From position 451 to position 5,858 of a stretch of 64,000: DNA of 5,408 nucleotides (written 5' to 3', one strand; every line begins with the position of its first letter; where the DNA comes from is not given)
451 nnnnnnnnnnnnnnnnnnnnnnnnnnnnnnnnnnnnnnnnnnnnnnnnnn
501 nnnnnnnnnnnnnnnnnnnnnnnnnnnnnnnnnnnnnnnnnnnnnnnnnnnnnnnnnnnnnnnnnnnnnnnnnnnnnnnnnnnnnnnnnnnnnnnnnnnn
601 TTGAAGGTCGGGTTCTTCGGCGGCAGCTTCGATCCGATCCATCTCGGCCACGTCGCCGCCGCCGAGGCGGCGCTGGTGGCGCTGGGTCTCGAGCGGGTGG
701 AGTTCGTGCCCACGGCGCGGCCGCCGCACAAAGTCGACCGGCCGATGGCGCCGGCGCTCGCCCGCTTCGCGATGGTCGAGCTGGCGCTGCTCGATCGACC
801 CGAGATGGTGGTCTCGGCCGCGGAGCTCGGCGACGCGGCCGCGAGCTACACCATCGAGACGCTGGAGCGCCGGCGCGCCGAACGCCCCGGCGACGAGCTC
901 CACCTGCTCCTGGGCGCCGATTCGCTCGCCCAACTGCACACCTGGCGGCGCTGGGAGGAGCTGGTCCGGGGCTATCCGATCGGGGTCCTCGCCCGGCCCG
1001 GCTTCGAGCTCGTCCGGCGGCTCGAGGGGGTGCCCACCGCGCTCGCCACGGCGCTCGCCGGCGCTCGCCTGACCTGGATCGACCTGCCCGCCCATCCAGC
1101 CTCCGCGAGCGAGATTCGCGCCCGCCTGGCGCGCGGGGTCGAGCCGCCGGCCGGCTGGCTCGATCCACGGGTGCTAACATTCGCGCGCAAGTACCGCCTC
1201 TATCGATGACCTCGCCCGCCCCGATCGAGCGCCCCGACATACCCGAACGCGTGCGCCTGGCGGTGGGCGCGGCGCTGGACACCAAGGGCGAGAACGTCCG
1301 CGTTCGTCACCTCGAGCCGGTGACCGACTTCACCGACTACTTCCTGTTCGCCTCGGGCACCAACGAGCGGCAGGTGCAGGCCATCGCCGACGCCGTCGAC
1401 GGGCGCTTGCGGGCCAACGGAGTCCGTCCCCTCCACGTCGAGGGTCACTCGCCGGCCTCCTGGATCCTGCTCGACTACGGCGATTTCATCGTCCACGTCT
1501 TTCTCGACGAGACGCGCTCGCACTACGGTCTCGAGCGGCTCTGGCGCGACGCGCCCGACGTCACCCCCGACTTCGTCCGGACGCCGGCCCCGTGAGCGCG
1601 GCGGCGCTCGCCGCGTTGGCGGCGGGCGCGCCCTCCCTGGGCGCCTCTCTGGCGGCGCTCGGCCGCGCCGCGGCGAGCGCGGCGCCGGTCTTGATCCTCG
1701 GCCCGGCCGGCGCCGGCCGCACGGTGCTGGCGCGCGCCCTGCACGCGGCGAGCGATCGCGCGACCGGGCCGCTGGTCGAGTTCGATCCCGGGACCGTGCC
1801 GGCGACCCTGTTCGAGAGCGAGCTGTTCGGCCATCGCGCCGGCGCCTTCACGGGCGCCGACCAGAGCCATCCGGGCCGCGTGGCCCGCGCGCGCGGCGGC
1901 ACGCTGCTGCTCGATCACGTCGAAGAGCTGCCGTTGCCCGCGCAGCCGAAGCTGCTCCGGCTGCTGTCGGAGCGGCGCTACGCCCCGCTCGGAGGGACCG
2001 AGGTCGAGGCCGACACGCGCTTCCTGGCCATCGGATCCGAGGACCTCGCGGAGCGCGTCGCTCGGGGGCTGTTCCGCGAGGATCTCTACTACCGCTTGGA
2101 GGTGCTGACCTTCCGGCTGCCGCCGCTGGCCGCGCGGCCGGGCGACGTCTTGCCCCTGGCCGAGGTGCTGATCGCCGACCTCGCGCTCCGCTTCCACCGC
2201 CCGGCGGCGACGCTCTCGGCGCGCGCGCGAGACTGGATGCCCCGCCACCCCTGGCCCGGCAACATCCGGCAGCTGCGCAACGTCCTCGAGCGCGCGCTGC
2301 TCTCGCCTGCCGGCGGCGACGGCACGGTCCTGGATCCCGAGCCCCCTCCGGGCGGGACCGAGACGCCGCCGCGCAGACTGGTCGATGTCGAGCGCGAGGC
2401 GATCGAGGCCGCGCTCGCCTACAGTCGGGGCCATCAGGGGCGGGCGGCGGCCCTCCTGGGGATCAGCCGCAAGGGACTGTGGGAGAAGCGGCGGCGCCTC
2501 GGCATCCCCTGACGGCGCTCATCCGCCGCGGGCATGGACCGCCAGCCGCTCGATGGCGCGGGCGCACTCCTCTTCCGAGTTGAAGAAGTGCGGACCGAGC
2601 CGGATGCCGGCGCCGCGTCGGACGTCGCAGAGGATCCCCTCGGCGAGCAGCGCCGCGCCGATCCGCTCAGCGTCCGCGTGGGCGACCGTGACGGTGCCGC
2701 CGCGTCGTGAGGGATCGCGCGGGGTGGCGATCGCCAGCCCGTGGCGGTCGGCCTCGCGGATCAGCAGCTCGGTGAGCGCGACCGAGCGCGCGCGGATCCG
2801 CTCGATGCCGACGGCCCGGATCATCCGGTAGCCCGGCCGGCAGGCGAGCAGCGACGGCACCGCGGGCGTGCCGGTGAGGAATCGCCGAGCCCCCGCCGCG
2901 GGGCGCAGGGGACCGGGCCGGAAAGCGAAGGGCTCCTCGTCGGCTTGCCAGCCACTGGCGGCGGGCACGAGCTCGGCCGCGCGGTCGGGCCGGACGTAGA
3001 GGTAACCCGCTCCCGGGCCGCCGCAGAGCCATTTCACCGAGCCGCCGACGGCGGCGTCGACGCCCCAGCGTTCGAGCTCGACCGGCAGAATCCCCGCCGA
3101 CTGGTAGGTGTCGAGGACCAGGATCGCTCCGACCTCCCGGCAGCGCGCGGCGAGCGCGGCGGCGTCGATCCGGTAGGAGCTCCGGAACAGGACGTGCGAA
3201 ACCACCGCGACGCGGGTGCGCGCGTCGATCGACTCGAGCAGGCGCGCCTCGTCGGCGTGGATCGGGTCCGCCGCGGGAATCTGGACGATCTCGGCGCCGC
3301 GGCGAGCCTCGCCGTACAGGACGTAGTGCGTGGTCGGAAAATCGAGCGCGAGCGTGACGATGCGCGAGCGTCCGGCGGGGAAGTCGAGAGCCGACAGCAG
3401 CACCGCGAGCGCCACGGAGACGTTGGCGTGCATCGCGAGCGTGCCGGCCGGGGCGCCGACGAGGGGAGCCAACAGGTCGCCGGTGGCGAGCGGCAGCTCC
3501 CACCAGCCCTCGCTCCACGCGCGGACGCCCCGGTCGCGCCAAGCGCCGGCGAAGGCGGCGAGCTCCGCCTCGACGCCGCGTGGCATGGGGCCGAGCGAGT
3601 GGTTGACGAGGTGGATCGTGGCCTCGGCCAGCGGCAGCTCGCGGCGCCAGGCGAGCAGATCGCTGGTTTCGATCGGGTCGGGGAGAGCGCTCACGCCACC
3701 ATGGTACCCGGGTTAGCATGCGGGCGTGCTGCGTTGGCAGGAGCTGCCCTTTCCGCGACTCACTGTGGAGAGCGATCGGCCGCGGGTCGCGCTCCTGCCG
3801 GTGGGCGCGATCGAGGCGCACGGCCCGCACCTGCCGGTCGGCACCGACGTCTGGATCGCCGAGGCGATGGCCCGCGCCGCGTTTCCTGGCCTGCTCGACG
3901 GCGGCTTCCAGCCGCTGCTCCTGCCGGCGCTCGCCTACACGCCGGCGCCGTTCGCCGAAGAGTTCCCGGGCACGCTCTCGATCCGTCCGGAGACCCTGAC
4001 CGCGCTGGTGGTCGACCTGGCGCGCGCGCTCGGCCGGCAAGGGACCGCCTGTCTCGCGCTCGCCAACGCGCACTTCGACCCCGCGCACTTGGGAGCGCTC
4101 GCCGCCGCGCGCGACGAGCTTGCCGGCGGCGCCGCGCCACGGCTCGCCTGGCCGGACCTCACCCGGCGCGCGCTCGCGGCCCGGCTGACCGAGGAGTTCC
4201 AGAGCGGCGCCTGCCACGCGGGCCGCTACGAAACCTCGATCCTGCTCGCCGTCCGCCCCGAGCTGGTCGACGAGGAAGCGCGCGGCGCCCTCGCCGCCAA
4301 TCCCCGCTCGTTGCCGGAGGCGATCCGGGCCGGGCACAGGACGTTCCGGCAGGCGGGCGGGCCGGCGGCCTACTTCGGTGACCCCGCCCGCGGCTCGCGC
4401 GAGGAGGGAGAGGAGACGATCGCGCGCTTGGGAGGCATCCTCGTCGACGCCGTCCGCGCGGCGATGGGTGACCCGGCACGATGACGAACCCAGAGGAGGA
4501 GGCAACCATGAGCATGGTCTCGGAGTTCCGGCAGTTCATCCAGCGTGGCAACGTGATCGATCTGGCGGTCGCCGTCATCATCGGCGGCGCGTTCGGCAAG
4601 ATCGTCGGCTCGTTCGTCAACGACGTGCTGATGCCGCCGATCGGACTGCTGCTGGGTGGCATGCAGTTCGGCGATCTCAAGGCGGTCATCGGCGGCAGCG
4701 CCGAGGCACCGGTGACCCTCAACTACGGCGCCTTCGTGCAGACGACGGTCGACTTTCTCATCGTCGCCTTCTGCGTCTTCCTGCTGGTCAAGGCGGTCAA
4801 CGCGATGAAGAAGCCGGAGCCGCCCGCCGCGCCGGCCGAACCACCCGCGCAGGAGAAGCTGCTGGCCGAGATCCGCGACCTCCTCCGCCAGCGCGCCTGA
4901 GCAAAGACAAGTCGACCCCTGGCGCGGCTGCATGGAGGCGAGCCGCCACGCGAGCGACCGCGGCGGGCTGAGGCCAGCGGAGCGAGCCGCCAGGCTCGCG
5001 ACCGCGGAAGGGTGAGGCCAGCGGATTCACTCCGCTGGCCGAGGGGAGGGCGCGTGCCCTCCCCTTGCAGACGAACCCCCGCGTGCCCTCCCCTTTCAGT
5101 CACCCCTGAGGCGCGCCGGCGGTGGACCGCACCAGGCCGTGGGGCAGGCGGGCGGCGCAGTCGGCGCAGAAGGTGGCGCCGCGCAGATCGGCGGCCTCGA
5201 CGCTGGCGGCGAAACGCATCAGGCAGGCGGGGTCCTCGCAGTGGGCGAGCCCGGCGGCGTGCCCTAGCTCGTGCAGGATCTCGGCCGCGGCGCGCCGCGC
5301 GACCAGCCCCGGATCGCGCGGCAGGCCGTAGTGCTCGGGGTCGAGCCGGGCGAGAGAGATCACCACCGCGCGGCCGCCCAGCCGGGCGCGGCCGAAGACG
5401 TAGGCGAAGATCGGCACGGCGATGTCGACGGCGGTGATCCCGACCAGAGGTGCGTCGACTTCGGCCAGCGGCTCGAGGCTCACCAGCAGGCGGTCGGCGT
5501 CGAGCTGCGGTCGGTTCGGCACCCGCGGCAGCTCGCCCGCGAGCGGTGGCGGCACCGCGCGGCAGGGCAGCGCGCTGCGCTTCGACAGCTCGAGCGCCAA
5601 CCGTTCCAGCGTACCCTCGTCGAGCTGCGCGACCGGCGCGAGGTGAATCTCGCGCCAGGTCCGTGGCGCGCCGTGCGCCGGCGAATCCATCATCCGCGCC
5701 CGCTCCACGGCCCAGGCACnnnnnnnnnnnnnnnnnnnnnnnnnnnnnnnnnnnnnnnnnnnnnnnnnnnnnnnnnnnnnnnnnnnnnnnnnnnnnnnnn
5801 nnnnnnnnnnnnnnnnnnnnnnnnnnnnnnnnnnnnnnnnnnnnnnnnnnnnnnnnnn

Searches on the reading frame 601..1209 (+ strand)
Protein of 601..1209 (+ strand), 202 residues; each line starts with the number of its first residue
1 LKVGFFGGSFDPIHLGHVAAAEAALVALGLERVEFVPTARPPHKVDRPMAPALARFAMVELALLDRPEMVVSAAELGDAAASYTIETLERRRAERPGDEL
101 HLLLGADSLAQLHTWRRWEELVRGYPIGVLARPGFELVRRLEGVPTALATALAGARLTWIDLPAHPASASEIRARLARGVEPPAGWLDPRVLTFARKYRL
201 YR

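Call 58: search_protein_families(library=pfam, proteins=[window:601-1209:+], max_evalue=0.00001)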
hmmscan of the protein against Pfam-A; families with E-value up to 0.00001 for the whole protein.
window:601-1209:+ (202 aa): 1 family
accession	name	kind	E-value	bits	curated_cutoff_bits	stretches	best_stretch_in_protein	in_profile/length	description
PF01467.32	CTP_transf_like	-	1.7e-21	77.3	21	1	5-175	1-133/133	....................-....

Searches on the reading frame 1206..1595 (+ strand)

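Call 58: search_protein_families(library=pfam, proteins=[window:1206-1595:+], max_evalue=0.00001)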
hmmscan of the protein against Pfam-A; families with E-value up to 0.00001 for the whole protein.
window:1206-1595:+ (129 aa): 1 family
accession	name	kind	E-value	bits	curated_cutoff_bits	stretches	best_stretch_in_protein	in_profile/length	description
PF02410.21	RsfS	-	5.7e-29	100.7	21.6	1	19-113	3-98/98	Ribosomal silencing factor during starvation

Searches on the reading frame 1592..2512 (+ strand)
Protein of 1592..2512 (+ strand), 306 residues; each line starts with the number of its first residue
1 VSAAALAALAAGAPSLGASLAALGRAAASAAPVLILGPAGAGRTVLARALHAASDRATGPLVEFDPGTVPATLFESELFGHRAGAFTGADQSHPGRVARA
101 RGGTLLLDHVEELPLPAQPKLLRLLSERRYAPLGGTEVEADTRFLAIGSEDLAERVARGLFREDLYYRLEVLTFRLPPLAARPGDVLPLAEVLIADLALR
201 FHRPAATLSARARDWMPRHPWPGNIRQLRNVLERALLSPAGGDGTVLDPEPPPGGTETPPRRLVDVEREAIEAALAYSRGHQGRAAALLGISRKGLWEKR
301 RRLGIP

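Call 58: search_protein_families(library=pfam, proteins=[window:1592-2512:+], max_evalue=0.00001)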
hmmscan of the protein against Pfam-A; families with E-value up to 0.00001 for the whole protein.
window:1592-2512:+ (306 aa): 5 families
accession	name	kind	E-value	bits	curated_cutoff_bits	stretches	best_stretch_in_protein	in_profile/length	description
PF00158.32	Sigma54_activat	-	6.6e-49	166.3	20.2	1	16-173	8-166/168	Sigma-54 interaction domain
PF14532.12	Sigma54_activ_2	-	9e-17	62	25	1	23-179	14-138/138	Sigma-54 interaction domain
PF25601.1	AAA_lid_14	-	1.4e-13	50.9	27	1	181-238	2-59/87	AAA+ ATPase lid domain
PF02954.25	HTH_8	-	1.1e-12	47.9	22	1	264-302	3-41/42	Bacterial regulatory protein, Fis family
PF07728.20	AAA_5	-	5.9e-08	33.2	22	1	32-145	1-116/139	AAA domain (dynein-related subfamily)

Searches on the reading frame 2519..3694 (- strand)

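Call 58: search_protein_families(library=pfam, proteins=[window:2519-3694:-], max_evalue=0.00001)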
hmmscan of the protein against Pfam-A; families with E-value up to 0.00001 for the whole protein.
window:2519-3694:- (391 aa): 2 families
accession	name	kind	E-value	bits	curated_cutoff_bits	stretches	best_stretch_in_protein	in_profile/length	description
PF00266.25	Aminotran_5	-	3.1e-20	72.9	21.5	1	108-354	87-333/371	Aminotransferase class-V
PF22580.2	KYNU_C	-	2.7e-19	69.4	27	1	300-384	1-90/90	Kynureninase C-terminal domain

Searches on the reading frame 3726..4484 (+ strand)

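Call 58: search_protein_families(library=pfam, proteins=[window:3726-4484:+], max_evalue=0.00001)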
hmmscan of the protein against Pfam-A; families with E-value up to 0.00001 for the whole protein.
window:3726-4484:+ (252 aa): 1 family
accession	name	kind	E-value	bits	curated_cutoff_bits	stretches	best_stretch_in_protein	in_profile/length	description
PF02633.19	Creatininase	-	7.5e-48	163.5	31.3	1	16-241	12-236/238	Creatinine amidohydrolase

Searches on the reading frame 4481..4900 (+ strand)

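Call 58: search_protein_families(library=pfam, proteins=[window:4481-4900:+], max_evalue=0.00001)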
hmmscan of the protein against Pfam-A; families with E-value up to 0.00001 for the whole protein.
window:4481-4900:+ (139 aa): 1 family
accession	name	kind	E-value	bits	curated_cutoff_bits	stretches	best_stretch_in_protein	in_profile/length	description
PF01741.23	MscL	-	2.8e-45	154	27.4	1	12-136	1-123/123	Large-conductance mechanosensitive channel, MscL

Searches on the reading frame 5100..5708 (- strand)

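Call 58: search_protein_families(library=pfam, proteins=[window:5100-5708:-], max_evalue=0.00001)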
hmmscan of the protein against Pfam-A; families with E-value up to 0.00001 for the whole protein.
window:5100-5708:- (202 aa): 1 family
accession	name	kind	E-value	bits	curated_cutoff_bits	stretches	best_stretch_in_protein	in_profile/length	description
PF07998.17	Peptidase_M54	-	9.6e-19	68.6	24.4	1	89-188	98-192/194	Peptidase family M54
